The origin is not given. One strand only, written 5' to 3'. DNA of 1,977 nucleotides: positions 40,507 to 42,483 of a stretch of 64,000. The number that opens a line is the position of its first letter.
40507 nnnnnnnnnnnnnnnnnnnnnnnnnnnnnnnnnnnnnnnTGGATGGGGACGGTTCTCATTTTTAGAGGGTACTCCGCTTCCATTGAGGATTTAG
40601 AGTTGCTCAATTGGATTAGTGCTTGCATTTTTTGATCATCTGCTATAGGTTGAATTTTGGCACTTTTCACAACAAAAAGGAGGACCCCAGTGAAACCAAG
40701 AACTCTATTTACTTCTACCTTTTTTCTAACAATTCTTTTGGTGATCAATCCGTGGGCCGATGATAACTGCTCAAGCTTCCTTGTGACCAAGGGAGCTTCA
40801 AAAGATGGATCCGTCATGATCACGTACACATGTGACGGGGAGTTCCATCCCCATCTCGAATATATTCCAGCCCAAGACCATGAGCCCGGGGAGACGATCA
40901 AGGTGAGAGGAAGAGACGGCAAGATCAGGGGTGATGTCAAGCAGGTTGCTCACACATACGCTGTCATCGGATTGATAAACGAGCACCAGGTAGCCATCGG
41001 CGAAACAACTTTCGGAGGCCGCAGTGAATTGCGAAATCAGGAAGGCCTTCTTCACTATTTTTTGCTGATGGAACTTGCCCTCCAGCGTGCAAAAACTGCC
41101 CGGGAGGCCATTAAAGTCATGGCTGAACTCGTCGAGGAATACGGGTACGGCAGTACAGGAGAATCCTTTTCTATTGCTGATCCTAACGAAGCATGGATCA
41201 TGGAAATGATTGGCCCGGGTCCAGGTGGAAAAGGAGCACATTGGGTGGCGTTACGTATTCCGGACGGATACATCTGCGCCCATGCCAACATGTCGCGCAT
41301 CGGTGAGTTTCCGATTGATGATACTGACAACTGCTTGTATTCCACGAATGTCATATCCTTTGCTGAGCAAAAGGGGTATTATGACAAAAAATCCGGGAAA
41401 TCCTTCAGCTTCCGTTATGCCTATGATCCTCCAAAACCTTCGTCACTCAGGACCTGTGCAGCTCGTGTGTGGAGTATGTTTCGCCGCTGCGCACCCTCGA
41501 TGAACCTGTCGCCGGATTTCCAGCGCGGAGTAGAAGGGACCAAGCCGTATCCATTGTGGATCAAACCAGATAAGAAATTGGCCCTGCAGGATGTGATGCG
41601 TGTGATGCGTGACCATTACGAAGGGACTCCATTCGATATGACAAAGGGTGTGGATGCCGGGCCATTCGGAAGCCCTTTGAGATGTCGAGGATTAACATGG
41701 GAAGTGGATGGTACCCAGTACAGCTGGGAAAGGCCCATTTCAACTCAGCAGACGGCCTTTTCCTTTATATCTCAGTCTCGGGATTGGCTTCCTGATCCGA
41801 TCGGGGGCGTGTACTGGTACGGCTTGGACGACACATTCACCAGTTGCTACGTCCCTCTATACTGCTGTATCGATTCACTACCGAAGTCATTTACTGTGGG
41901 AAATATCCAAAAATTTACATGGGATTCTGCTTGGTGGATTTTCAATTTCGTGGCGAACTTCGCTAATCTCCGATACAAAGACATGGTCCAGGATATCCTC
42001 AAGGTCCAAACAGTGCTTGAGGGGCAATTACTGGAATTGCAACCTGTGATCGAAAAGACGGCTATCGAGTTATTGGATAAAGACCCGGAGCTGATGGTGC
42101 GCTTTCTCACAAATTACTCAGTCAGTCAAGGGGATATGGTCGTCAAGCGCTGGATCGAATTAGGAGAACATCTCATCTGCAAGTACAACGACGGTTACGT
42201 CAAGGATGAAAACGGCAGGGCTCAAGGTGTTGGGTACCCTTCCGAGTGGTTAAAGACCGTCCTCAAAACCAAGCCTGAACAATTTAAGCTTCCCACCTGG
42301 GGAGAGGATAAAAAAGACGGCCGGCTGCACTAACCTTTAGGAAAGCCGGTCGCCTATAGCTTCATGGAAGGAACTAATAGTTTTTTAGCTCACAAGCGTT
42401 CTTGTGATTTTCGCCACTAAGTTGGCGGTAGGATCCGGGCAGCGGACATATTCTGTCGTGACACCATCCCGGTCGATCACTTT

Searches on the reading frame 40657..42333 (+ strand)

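Call 53: search_protein_families(library=pfam, proteins=[window:40657-42333:+])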
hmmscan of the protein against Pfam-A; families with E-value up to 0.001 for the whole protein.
window:40657-42333:+ (558 aa): 1 family
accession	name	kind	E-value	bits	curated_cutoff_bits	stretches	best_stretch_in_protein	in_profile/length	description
PF03577.20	Peptidase_C69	-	5.3e-80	269.8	23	1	38-450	2-399/402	Peptidase family C69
